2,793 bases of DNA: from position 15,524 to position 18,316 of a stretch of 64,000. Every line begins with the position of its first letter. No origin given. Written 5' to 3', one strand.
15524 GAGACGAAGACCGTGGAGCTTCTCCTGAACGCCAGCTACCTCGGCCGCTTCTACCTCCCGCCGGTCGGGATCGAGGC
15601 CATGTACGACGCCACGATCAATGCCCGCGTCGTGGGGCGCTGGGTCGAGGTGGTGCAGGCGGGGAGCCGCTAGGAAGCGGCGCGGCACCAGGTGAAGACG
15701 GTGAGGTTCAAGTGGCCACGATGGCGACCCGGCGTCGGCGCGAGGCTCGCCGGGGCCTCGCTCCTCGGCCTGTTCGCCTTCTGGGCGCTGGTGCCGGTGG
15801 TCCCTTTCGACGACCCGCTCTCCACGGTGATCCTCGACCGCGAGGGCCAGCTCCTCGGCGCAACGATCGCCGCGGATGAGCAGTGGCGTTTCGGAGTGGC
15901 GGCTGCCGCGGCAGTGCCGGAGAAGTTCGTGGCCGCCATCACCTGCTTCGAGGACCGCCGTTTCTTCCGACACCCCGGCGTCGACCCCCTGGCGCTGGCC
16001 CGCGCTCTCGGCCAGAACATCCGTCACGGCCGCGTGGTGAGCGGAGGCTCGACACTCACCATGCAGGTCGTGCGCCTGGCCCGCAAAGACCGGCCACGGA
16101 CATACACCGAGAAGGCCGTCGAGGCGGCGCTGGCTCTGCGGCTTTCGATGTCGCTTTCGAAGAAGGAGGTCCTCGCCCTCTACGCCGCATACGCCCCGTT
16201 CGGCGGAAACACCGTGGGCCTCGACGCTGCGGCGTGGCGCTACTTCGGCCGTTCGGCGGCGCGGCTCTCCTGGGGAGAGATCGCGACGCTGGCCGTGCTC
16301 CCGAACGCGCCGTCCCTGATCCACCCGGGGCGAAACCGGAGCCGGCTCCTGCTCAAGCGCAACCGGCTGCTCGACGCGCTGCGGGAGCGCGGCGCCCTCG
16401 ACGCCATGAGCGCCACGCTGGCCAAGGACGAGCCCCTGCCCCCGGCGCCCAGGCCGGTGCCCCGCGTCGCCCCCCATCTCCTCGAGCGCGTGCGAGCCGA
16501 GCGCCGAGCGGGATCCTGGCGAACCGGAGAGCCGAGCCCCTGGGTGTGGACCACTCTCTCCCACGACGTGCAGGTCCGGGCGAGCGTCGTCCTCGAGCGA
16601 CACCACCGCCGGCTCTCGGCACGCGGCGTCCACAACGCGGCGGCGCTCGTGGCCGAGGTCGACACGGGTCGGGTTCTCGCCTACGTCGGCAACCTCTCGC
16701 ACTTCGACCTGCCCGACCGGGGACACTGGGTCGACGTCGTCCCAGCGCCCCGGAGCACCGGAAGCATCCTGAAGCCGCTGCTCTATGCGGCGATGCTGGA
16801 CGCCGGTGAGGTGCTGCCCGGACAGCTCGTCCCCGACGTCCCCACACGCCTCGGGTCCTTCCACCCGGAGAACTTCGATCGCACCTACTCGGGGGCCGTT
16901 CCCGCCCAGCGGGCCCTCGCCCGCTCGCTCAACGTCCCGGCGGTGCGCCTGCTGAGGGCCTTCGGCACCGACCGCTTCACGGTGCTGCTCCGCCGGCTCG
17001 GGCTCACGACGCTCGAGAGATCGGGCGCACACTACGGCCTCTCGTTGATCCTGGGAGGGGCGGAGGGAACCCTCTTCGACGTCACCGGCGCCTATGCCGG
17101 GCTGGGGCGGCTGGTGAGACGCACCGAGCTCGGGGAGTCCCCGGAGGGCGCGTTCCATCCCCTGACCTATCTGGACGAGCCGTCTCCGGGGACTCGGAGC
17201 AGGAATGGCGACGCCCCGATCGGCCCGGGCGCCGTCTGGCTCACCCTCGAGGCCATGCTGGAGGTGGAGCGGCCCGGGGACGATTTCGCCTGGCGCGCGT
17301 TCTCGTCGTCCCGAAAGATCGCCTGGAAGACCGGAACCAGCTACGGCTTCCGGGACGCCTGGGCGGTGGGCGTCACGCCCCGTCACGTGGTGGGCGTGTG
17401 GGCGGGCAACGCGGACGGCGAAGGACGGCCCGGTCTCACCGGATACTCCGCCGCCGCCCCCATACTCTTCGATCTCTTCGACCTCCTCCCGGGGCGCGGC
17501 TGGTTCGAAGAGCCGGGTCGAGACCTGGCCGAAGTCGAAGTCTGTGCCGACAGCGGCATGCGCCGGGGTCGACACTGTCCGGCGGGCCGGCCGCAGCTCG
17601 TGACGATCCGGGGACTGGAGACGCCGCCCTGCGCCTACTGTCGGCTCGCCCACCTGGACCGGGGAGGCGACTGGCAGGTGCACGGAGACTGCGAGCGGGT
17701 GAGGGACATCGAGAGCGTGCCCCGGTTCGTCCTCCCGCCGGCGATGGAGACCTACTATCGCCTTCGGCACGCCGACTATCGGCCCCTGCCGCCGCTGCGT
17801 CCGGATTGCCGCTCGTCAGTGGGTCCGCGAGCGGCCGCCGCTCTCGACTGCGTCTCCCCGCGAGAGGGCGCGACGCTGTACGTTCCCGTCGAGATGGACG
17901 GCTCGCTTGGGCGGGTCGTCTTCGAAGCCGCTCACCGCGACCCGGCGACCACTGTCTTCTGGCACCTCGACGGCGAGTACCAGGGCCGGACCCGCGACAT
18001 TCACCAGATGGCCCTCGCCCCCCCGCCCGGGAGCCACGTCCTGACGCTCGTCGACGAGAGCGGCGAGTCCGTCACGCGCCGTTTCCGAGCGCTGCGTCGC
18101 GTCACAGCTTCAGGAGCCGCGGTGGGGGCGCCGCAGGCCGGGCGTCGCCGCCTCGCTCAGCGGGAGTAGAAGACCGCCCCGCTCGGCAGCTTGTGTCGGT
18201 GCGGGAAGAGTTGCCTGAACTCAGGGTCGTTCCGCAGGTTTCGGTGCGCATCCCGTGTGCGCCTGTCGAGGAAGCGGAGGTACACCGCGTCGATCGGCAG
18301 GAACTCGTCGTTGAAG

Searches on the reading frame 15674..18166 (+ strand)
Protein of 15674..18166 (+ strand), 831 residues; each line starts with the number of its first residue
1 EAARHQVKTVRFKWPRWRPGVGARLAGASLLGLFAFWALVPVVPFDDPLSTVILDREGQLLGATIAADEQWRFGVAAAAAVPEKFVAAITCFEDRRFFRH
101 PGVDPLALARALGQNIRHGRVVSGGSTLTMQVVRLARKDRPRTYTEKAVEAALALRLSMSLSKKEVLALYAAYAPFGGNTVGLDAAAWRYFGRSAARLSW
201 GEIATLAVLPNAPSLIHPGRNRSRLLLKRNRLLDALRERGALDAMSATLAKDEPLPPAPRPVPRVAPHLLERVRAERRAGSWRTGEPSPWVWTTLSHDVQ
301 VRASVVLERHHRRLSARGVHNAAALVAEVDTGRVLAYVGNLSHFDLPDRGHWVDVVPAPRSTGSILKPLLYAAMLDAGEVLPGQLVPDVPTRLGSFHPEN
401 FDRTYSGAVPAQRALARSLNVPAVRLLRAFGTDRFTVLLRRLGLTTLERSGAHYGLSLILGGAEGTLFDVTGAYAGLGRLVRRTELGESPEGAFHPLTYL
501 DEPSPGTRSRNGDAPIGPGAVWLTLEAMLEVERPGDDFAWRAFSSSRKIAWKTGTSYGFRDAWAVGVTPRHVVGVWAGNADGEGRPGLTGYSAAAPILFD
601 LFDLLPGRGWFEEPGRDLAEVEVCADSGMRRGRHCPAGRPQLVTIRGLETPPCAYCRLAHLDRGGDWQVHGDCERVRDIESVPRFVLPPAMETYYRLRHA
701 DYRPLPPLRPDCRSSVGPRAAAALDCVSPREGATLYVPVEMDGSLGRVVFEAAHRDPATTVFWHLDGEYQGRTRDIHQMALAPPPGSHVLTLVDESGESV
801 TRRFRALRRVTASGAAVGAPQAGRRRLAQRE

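Call 51: search_protein_families(library=pfam, proteins=[window:15674-18166:+], max_evalue=0.00001)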
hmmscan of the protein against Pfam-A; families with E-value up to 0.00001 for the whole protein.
window:15674-18166:+ (831 aa): 3 families
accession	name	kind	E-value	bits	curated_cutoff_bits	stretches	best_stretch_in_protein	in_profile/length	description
PF00912.28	Transgly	-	6.1e-46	156.5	27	1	68-235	10-176/178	Transglycosylase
PF06832.18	BiPBP_C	-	7.9e-16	58.2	26.8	1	718-804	6-90/90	Penicillin-Binding Protein C-terminus Family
PF00905.27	Transpeptidase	-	2.8e-08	33.7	22.1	1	323-569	2-266/299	Penicillin binding protein transpeptidase domain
